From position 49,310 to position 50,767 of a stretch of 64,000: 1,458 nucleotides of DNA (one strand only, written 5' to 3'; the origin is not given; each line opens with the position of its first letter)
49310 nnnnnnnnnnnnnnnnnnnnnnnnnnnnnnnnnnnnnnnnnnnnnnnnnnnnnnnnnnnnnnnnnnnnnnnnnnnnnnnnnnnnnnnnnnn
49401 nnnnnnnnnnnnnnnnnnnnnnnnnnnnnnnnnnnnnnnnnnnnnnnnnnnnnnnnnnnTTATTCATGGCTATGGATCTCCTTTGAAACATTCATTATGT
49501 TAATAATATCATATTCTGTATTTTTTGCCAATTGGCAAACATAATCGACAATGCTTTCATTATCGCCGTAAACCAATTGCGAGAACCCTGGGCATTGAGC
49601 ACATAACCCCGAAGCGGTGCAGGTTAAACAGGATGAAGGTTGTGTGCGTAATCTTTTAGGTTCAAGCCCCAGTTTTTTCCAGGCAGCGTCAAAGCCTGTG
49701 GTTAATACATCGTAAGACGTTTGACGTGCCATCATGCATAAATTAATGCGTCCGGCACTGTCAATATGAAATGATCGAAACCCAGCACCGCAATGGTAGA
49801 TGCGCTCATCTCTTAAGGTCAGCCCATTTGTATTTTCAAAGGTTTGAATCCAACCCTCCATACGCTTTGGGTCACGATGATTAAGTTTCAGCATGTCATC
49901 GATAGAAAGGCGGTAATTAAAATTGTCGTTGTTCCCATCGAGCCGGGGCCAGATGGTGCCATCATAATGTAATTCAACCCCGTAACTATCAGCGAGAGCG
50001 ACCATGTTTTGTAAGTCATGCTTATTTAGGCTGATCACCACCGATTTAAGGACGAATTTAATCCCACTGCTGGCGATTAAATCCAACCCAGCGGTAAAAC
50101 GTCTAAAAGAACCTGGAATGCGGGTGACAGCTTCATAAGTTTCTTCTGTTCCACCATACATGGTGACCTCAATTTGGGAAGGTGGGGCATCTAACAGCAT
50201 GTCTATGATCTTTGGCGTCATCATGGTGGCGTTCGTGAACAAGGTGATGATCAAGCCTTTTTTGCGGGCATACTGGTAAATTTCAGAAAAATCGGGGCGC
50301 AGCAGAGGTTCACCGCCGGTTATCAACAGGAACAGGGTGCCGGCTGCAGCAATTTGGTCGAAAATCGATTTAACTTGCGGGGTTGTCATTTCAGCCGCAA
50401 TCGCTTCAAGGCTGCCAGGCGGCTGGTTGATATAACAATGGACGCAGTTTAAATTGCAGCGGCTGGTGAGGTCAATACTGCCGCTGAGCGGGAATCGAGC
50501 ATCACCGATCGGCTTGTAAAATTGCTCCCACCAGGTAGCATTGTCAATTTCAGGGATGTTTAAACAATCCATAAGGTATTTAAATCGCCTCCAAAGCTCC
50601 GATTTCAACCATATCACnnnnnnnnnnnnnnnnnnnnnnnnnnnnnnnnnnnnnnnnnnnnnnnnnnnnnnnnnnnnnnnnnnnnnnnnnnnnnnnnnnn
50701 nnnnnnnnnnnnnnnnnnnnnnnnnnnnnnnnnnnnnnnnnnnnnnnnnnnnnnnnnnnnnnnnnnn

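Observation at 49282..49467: Translationally coupled 61-aa three-cysteine precursor candidate with a lysine-rich leader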

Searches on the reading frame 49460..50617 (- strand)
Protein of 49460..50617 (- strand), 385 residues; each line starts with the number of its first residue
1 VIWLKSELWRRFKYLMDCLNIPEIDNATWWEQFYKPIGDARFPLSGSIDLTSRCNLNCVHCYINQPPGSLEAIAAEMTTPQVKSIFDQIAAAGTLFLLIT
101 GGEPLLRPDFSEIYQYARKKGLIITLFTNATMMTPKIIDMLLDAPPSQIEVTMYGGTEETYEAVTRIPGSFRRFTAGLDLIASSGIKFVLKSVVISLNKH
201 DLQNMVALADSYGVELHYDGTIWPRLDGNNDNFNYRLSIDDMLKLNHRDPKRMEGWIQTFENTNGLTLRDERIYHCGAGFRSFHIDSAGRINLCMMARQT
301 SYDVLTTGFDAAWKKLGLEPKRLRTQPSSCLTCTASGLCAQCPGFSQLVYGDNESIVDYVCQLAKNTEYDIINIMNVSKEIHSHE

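Call 4: search_protein_families(library=ncbifam, proteins=[window:49460-50617:-], max_evalue=0.01)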
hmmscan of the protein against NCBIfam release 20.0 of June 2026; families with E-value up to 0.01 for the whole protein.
window:49460-50617:- (385 aa): 69 families (the best 25 are shown)
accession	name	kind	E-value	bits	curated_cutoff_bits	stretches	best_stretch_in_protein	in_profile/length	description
TIGR04545.1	rSAM_ahbD_hemeb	equivalog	1.4e-31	110.1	500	1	49-218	5-171/339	heme b synthase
TIGR03962.1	mycofact_rSAM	equivalog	3.6e-29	102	265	1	47-342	15-309/339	mycofactocin radical SAM maturase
TIGR04055.1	rSAM_NirJ2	equivalog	6.4e-28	98.2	500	1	49-217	5-169/326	putative heme d1 biosynthesis radical SAM protein NirJ2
TIGR04051.1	rSAM_NirJ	equivalog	4.1e-26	91.8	515.45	1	49-218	7-172/354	heme d1 biosynthesis radical SAM protein NirJ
TIGR04546.1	rSAM_ahbC_deAc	equivalog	2.1e-25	89.3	650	1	49-208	44-199/390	12,18-didecarboxysiroheme deacetylase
NF045574.1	sacti_mat_StsB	exception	6.2e-25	88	625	1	50-214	102-261/466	StsB family radical SAM/SPASM domain sactipeptide maturase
TIGR04053.2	TIGR04053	equivalog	1.5e-22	80.3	395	1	49-217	13-181/366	TIGR04053 family radical SAM/SPASM domain-containing protein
TIGR04347.1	pseudo_SAM_Halo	equivalog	3.4e-22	79.2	525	1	49-215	43-205/390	TIGR04347 family pseudo-SAM/SPASM protein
TIGR04251.1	SCM_rSAM_ScmF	equivalog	3.9e-22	79.1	400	1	50-229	10-189/353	SynChlorMet cassette radical SAM/SPASM protein ScmF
TIGR02668.1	moaA_archaeal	equivalog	6.8e-20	71.3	325.25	1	48-217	14-182/303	GTP 3',8-cyclase MoaA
TIGR02109.1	PQQ_syn_pqqE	equivalog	1.1e-19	70.7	381.35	1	43-210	6-170/358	pyrroloquinoline quinone biosynthesis protein PqqE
TIGR04082.1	rSAM_for_selen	equivalog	4.2e-19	68.7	350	1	50-344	205-498/516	thio(seleno)oxazole modification radical SAM maturase SbtM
TIGR02666.1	moaA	equivalog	1.1e-18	67.3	284.05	1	48-218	14-189/336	GTP 3',8-cyclase MoaA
TIGR04054.1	rSAM_NirJ1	equivalog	2.4e-18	65.9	650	1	49-210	41-198/387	putative heme d1 biosynthesis radical SAM protein NirJ1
TIGR04303.1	GeoRSP_rSAM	equivalog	5.8e-18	65.5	400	1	43-215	4-170/325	GeoRSP system radical SAM/SPASM protein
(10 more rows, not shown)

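Call 5: search_protein_families(library=pfam, proteins=[window:49460-50617:-], max_evalue=0.01)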
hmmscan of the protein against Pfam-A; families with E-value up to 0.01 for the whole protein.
window:49460-50617:- (385 aa): 2 families
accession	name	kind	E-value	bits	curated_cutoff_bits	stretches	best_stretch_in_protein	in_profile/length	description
PF04055.27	Radical_SAM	-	4.3e-22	79.5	29.5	1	50-208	3-165/166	Radical SAM superfamily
PF13353.11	Fer4_12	-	0.0021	18.8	22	1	52-120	13-80/137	4Fe-4S single cluster domain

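Call 14: find_homologous_proteins(query=window:49460-50617:-, max_evalue=1e-20)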
Query window:49460-50617:- (385 aa): 2327 proteins with E <= 1e-20 among 8000 candidates; the best 120 are listed.
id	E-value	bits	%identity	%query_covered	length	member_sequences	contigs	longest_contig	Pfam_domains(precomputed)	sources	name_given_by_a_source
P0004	5.5e-251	850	99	96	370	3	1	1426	PF04055.28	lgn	-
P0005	2.0e-220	750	86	96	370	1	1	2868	PF04055.28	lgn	-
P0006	3.4e-168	578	67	93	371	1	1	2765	PF04055.28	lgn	-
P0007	7.9e-151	521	59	95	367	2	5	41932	PF04055.28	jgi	-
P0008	5.2e-149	515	59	95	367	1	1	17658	PF04055.28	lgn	-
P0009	5.9e-138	478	56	96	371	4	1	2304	PF04055.28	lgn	-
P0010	1.9e-136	473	55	96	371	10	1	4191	PF04055.28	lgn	-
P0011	3.4e-134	466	52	96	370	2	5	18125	PF04055.28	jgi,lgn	-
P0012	6.6e-134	465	54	96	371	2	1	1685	PF04055.28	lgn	-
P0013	9.1e-134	464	54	96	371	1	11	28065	PF04055.28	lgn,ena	-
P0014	4.3e-133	462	55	92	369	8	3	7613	PF04055.28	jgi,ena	-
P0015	5.3e-133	462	53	96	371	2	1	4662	PF04055.28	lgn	-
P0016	1.5e-132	460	54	96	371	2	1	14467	PF04055.28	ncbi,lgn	-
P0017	4.9e-131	455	53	96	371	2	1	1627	PF04055.28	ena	-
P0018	4.7e-130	452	53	95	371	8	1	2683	PF04055.28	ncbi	-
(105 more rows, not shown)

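Call 16: find_related_loci(query=A3, collection=genome_contigs, flank=8000)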
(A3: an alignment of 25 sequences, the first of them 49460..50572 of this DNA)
Query A3 (370 aa) in genome_contigs; peptide patterns used: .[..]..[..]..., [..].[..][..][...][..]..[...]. (x = any residue, [..] = any of these).
83 stretches matched a pattern; 70 encode a relative of the query (tblastn E <= 1e-3); 69 distinct loci.
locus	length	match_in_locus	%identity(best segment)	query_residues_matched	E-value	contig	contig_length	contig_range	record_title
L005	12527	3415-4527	54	1-370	1e-138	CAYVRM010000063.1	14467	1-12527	MAG TPA_asm: uncultured Syntrophorhabdus sp. isolate SRP192927_co7_494 genome assembly, contig: NODE_8027_length_14467_c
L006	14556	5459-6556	53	1-365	2e-133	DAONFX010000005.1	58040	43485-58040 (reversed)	MAG TPA_asm: Anaerolineaceae bacterium isolate AMR_MDS_3832 NODE_443_length_58040_cov_6.710736, whole genome shotgun seq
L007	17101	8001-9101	54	1-366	2e-133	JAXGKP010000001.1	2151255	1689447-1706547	MAG: Anaerolineaceae bacterium isolate AnMBR.bin189 bin189_1, whole genome shotgun sequence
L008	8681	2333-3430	52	1-365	2e-131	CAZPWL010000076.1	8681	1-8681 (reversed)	MAG TPA_asm: uncultured Anaerolineaceae bacterium isolate SRP192927_co7_611 genome assembly, contig: NODE_17407_length_8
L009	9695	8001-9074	50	7-362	3e-128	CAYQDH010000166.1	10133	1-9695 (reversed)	MAG TPA_asm: uncultured Anaerolineales bacterium isolate SRP192927_co7_575 genome assembly, contig: NODE_13749_length_10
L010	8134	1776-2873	51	1-365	2e-127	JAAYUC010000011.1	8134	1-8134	MAG: Chloroflexota bacterium isolate AS27yjCOA_130 28241_AS27, whole genome shotgun sequence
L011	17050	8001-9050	49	1-350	9e-124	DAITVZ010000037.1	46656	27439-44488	MAG TPA_asm: Chloroflexota bacterium isolate CTOTU19863 NODE_792_length_46656_cov_7.508187, whole genome shotgun sequenc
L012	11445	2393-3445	49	1-351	1e-122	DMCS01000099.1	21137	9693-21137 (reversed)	MAG TPA_asm: Candidatus Mesolinea sp. isolate UBA7927 contig_12127, whole genome shotgun sequence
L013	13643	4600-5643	50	4-350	9e-122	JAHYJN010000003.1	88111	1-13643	MAG: Brevefilum sp. isolate KA23 NODE_132_length_88111_cov_11.424236, whole genome shotgun sequence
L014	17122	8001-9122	46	1-370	1e-119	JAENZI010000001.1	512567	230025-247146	MAG: Anaerolineaceae bacterium isolate BM5_bin.2 BM5_bin2_NODE_2_length_512567_cov_29.135411, whole genome shotgun seque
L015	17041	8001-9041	50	1-349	3e-119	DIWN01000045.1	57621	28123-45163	MAG TPA_asm: Anaerolineaceae bacterium UBA6105 UBA6105_contig_4311, whole genome shotgun sequence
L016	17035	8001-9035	47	7-351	2e-118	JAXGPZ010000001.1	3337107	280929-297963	MAG: Anaerolineae bacterium isolate AnMBR.bin314 bin314_1, whole genome shotgun sequence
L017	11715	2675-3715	50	1-349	1e-116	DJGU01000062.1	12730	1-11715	MAG TPA_asm: Anaerolineaceae bacterium UBA5838 UBA5838_contig_443, whole genome shotgun sequence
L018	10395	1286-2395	45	1-370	5e-115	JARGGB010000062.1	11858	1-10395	MAG: Brevefilum sp. isolate C14-21 NODE_62_length_11858_cov_8.819455, whole genome shotgun sequence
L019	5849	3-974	53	26-349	7e-115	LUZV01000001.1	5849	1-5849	MAG: Anaerolineales bacterium Chloro_02 Chloro_02_contig_37, whole genome shotgun sequence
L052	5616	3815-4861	40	1-350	5e-86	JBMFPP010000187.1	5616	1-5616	MAG: Armatimonadota bacterium isolate KM4338-66 NODE_7251_length_5616_cov_3.573458, whole genome shotgun sequence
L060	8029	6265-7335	33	8-349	1e-55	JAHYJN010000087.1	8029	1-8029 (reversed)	MAG: Brevefilum sp. isolate KA23 NODE_3794_length_8029_cov_8.540876, whole genome shotgun sequence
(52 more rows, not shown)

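Call 31: list_cluster_members(proteins=[P0001, window:49460-50572:-, window:48321-49187:-])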
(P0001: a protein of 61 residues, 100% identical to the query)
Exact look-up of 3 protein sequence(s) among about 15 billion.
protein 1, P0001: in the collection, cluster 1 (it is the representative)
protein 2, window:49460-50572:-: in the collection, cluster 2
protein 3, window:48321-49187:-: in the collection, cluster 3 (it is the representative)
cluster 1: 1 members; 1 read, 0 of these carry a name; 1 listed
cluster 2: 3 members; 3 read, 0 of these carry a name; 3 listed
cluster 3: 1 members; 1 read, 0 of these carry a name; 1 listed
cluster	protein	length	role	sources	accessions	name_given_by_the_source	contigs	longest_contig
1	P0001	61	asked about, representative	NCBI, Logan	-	-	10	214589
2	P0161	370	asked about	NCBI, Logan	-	-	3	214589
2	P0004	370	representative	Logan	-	-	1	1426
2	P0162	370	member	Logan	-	-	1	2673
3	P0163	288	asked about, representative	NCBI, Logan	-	-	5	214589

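Call 36: search_solved_structures(query=A3, max_evalue=0.001)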
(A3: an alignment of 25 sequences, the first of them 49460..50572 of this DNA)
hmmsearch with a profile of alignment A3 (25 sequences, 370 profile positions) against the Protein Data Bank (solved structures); distinct sequences matched with E-value up to 0.001: 23.
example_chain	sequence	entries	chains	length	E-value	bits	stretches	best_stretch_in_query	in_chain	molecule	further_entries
6efn_A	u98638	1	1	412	3.1e-20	75.7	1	24-290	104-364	Sporulation killing factor maturation protein SkfB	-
7vob_C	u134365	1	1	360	1.3e-15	60.4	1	34-200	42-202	Cytosylglucuronate decarboxylase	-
7voc_C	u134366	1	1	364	1.4e-15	60.4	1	34-200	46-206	Cytosylglucuronate decarboxylase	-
6c8v_A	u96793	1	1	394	2.6e-15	59.5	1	32-281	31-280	Coenzyme PQQ synthesis protein E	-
5v1q_A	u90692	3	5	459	1.1e-09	40.9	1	25-130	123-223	Radical SAM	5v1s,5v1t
7tol_A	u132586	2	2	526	7.2e-09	38.3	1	30-128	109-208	glycerol dibiphytanyl glycerol tetraether - macrocyclic archaeol synthase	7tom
8wm2_A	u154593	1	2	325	2.6e-08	36.5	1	32-138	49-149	Fe-S radical SAM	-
1tv7_A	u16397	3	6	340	2.4e-07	33.3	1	32-230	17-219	Molybdenum cofactor biosynthesis protein A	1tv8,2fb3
2fb2_A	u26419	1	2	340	3.3e-07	32.9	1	32-230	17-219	Molybdenum cofactor biosynthesis protein A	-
5wgg_A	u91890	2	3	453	1.1e-06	31.1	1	33-354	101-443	Radical SAM domain protein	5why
8vpo_A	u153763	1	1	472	5.7e-06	28.8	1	33-181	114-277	Radical SAM core domain-containing protein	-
8ai3_A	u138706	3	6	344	6.3e-06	28.6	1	23-115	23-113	Putative peptide biosynthesis protein YydG | Radical SAM core domain-containing protein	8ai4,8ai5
8ai1_A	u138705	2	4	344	6.4e-06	28.6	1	23-115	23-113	Putative peptide biosynthesis protein YydG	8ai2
8ai6_A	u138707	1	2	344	7.3e-06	28.4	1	23-115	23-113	Putative peptide biosynthesis protein YydG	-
8hzv_A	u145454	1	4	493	1.7e-05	27.2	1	33-167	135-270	Radical S-Adenosyl-L-methionine Enzyme DesII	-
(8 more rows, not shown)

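Call 64: predict_structure(alignment_id=A3)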
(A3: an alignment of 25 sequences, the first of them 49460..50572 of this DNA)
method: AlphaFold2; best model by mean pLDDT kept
length: 370 residues; sequences in the alignment: 25
mean_pLDDT: 82.7   pTM: 0.83
mean pLDDT of the five models: 82.7, 81.7, 80.8, 79.1, 78.8
residues with pLDDT >= 90: 177; 70-90: 105; 50-70: 72; < 50: 16
segments of 3 or more residues with pLDDT < 50: 1-11, 367-370
pLDDT, mean of each block of 10 residues (from residue 1): 37 56 72 93 76 92 98 94 93 97 96 96 96 95 97 97 98 93 95 95 75 69 88 82 80 64 77 88 80 93 81 71 63 68 78 86 54
secondary structure, 60 per line:
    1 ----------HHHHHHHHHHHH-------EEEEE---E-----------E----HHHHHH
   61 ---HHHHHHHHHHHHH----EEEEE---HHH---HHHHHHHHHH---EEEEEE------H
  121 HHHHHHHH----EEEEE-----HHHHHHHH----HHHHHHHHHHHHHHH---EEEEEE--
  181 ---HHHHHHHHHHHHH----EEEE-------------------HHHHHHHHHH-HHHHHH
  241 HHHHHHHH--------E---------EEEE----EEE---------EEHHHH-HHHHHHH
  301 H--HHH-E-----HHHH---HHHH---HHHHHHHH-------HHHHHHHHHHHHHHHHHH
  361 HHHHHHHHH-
elements in order: H11-22 E30-34 H55-60 H64-76 E81-85 H95-104 E108-113 H120-128 E133-137 H143-150 H155-169 E173-178 H184-196 E201-204 H224-233 H235-248 E267-270 E275-277 H289-292 H294-301 H314-317 H321-324 H328-335 H343-369

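Call 67: fold_search(model_id=the predicted structure, library=pdb)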
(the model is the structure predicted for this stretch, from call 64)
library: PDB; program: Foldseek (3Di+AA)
matches with E <= 10: 1657; with E <= 0.001: 124
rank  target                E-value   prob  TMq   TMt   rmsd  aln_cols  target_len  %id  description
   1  6efn                  3.8e-13  1.00  0.57  0.55   7.5       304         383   18  Structure of a RiPP maturase, SkfB (released 2018-10-24)
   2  6c8v                  4.8e-13  1.00  0.56  0.65   6.6       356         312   16  X-ray structure of PqqE from Methylobacterium extorquens (released 2018-02-14)
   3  5v1s_B                6.7e-13  1.00  0.65  0.57   4.6       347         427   17  Crystal structure of Streptococcus suis SuiB bound to S-adenosylmethionine (released 2017-08-30)
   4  5v1q_B                7.5e-13  1.00  0.66  0.57   4.8       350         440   16  Crystal structure of Streptococcus suis SuiB (released 2017-08-30)
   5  7vob                  8.9e-13  1.00  0.54  0.60   9.0       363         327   19  The crystal structure of a Radical SAM Enzyme BlsE involved in the Biosynthesis of Blasticidin S (released 2022-05-04)
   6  5why_A                1.2e-12  1.00  0.63  0.56  11.7       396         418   17  Structural Insights into Thioether Bond Formation in the Biosynthesis of Sactipeptides (released 2017-07-26)
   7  2fb2_B                1.6e-12  1.00  0.56  0.63   6.8       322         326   18  Structure of the MoaA Arg17/266/268/Ala triple mutant (released 2006-05-09)
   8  5v1s_A                7.4e-12  1.00  0.65  0.57   5.5       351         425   18  Crystal structure of Streptococcus suis SuiB bound to S-adenosylmethionine (released 2017-08-30)
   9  5v1q_A                1.0e-11  1.00  0.65  0.57   4.8       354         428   17  Crystal structure of Streptococcus suis SuiB (released 2017-08-30)
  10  2fb2_A                1.1e-11  1.00  0.55  0.61   7.7       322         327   17  Structure of the MoaA Arg17/266/268/Ala triple mutant (released 2006-05-09)
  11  4k39_A                1.2e-11  1.00  0.67  0.69   5.5       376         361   18  Native anSMEcpe with bound AdoMet and Cp18Cys peptide (released 2013-05-08)
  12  4k37_A                1.3e-11  1.00  0.68  0.69   5.4       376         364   18  Native anSMEcpe with bound AdoMet (released 2013-05-08)
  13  4k37_B                2.1e-11  1.00  0.66  0.67   5.3       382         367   16  Native anSMEcpe with bound AdoMet (released 2013-05-08)
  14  1tv7_A                2.2e-11  1.00  0.54  0.60   6.7       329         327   17  Structure of the S-adenosylmethionine dependent Enzyme MoaA (released 2004-08-31)
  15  5v1t_A                3.3e-11  1.00  0.67  0.58   5.9       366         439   17  Crystal structure of Streptococcus suis SuiB bound to precursor peptide SuiA (released 2017-08-30)
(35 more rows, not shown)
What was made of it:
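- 49460..50572 (-): Radical SAM/SPASM maturase, 370 aa, starting at ATG 50572 rather than GTG 50617. It has the CX3CX2C motif plus 7 further invariant Cys. The best PDB folds are SkfB, PqqE, SuiB, CteB and anSME (calls 36, 64, 67).
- On rSAM/SPASM + RRE-dependent RiPP precursor (generic class): The fold matches SPASM enzymes (call 67).
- Closest known: Sactipeptide and ranthipeptide systems. Same: SkfB is the closest solved structure by sequence (E=3e-20, call 36) and by fold (call 67).
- Its fold is nearest the peptide-modifying SPASM enzymes SkfB, PqqE, SuiB, CteB and anSME (calls 36, 67). MftC and PqqE are among the best rSAM matches (calls 4, 36, 67).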
